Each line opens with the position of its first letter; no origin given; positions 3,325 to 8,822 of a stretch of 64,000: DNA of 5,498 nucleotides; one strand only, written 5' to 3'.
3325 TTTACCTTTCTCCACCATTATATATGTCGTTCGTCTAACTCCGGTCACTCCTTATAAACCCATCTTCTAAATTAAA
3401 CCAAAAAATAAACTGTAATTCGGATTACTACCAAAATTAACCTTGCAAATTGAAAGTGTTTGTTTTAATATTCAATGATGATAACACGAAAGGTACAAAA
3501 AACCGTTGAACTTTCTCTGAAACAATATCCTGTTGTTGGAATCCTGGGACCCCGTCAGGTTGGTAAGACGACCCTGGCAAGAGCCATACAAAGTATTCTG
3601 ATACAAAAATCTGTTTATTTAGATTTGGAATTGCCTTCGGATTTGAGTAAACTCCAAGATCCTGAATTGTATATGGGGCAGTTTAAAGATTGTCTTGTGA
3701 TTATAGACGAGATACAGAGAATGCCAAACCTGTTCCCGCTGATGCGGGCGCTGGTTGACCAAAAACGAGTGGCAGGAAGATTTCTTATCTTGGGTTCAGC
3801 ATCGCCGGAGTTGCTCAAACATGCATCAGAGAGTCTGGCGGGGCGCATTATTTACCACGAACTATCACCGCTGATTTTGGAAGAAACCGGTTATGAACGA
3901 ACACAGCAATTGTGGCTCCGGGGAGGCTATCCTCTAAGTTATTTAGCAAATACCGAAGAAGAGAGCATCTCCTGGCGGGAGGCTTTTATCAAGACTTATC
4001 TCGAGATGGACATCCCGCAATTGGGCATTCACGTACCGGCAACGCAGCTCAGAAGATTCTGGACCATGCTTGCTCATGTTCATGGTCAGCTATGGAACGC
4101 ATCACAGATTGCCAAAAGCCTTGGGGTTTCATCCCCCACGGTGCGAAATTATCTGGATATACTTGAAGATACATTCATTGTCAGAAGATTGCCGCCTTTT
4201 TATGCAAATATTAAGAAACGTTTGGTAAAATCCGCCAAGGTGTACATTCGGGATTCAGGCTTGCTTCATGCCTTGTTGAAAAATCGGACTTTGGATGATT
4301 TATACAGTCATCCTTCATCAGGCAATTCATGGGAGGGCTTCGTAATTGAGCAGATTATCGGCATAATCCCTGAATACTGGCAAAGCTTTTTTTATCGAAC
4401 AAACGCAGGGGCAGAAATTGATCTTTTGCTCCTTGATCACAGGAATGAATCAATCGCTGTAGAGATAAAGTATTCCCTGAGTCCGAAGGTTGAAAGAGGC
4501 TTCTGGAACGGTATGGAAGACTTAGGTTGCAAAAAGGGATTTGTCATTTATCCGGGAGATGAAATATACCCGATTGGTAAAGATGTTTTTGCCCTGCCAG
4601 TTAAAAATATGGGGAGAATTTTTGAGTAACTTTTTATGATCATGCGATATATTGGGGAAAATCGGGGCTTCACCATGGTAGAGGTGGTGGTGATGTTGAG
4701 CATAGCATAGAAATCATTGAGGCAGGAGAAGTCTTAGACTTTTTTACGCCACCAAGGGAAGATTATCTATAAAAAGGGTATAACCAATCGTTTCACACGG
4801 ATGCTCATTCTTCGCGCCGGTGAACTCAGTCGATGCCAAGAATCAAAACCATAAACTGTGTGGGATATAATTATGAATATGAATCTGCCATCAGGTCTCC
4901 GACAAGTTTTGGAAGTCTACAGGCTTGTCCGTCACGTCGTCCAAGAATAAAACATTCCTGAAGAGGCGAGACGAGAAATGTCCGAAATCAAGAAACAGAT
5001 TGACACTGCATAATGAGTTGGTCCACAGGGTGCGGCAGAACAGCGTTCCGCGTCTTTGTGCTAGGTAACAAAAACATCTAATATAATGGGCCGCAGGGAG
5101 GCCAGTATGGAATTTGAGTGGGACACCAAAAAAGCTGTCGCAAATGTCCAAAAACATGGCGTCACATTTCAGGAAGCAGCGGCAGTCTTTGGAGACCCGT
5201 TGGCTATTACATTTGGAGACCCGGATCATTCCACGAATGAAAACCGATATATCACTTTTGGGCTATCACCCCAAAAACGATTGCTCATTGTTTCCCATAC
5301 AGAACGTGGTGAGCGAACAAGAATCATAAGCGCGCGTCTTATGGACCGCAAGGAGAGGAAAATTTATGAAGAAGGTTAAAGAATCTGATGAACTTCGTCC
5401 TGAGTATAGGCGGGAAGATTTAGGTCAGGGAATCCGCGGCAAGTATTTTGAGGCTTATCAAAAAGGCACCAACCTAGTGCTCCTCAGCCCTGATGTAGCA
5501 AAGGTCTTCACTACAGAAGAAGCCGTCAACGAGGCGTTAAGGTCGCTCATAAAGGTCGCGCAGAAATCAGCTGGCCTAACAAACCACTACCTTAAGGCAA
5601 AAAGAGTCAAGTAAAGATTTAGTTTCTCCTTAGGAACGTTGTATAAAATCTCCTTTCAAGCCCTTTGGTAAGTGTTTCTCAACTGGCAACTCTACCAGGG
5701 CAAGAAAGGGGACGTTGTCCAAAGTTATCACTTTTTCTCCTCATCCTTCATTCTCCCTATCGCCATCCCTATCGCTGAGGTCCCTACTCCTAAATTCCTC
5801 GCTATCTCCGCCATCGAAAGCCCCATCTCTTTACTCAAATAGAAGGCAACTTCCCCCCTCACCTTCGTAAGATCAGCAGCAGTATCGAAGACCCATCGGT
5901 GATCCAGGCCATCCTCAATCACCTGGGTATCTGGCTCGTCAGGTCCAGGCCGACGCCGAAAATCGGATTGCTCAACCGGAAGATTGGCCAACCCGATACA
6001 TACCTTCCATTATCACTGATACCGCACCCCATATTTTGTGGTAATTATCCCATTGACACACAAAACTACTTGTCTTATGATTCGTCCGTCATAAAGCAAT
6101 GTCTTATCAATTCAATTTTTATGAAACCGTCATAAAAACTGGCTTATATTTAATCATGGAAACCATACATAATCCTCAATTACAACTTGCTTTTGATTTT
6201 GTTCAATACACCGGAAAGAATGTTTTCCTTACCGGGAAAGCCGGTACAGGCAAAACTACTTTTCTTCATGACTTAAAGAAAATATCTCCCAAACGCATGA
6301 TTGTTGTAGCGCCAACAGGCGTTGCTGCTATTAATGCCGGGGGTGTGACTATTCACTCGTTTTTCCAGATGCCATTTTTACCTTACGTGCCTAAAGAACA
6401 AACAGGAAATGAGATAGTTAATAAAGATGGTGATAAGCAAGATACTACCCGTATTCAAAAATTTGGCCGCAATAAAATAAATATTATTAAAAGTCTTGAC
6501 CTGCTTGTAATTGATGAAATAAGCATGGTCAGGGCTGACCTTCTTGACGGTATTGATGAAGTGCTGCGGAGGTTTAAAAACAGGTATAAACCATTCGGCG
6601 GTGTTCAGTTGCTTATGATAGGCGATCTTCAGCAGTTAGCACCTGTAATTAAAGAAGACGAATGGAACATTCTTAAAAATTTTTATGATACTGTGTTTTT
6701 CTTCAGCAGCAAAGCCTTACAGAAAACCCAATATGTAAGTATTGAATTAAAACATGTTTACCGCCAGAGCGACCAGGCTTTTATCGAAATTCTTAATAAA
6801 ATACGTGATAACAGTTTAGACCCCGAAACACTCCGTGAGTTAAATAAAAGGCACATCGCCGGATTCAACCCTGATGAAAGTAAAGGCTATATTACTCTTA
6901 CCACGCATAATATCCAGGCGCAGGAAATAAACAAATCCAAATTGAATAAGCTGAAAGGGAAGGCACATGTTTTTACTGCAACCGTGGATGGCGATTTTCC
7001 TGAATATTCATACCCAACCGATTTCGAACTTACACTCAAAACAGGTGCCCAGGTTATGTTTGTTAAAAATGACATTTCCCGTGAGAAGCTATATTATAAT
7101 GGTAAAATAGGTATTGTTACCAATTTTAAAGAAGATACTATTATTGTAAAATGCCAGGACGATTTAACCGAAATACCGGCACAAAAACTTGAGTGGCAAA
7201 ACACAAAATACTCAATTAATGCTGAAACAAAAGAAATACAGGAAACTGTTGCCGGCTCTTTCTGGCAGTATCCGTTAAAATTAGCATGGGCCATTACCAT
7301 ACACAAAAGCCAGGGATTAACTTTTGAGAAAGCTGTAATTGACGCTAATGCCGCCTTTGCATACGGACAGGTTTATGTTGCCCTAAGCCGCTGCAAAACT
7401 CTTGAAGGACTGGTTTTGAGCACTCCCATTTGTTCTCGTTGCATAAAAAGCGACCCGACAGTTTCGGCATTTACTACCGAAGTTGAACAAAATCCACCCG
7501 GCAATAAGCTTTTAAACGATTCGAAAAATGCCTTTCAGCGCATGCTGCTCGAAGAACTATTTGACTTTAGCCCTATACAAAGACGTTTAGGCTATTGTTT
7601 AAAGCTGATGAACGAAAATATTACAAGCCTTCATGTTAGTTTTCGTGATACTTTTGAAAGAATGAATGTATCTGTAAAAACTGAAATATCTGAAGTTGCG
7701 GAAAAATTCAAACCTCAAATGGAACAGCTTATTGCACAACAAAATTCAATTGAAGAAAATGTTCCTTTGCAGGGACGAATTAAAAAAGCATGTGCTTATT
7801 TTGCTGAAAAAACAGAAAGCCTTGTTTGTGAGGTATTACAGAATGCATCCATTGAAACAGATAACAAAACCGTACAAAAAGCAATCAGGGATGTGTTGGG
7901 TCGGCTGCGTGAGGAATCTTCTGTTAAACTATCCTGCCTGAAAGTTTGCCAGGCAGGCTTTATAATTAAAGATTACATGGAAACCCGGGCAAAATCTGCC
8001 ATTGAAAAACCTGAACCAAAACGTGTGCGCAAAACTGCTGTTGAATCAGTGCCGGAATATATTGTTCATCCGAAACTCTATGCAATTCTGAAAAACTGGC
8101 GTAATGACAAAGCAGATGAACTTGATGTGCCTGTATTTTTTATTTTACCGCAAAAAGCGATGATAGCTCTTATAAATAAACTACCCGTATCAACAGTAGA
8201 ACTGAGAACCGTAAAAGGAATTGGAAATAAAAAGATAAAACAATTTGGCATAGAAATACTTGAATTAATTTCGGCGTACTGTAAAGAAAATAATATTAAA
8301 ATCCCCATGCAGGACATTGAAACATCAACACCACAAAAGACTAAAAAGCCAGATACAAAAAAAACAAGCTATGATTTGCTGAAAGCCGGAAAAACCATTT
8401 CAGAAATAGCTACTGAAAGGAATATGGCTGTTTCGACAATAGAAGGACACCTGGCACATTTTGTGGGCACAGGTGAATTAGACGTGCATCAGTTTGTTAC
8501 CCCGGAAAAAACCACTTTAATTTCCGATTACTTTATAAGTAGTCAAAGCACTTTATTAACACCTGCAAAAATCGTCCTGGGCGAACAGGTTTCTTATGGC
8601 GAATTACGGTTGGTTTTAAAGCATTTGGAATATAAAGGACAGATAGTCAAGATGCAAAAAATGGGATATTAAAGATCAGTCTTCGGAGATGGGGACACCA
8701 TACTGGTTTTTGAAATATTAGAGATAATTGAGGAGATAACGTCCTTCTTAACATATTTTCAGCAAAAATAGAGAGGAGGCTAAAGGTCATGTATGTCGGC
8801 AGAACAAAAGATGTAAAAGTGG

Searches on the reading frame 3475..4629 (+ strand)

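Call 87: search_protein_families(library=pfam, proteins=[window:3475-4629:+], max_evalue=0.001)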
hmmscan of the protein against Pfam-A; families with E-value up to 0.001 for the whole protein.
window:3475-4629:+ (384 aa): 3 families
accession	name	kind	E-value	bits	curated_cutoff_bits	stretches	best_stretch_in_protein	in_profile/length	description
PF13635.12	DUF4143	-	4.2e-47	160.3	28.1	1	177-334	1-160/160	Domain of unknown function (DUF4143)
PF13173.12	AAA_14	-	1.1e-25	90.6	27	1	19-137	3-127/129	AAA domain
PF08279.18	HTH_11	-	6.9e-05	23.1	25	1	199-234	9-43/55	HTH domain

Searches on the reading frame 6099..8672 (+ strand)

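Call 17: search_protein_families(library=pfam, proteins=[window:6099-8672:+])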
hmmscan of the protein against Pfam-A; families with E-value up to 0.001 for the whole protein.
window:6099-8672:+ (857 aa): 8 families
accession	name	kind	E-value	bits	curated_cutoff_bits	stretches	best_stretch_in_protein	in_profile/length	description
PF05970.20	PIF1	-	1.6e-26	93.8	25.9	1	36-238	19-215/223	PIF1-like helicase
PF14493.12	HTH_40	-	1.7e-22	80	27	1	753-840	1-89/89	Helix-turn-helix domain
PF00570.28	HRDC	-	2.9e-17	62.8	23.8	1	659-724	3-68/68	HRDC domain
PF13604.12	AAA_30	-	6e-13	49.4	27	1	27-251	6-183/191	AAA domain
PF13245.12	AAA_19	-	9.9e-11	42.4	25.1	1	38-183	10-132/134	AAA domain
PF13191.12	AAA_16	-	1.7e-05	25.8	32.6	1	28-194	12-154/167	AAA ATPase domain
PF13538.12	UvrD_C_2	-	2.5e-05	24.5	27.4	1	395-434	1-47/52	UvrD-like helicase C-terminal domain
PF13401.12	AAA_22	-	8.2e-05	23.4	27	1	38-176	4-123/130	AAA domain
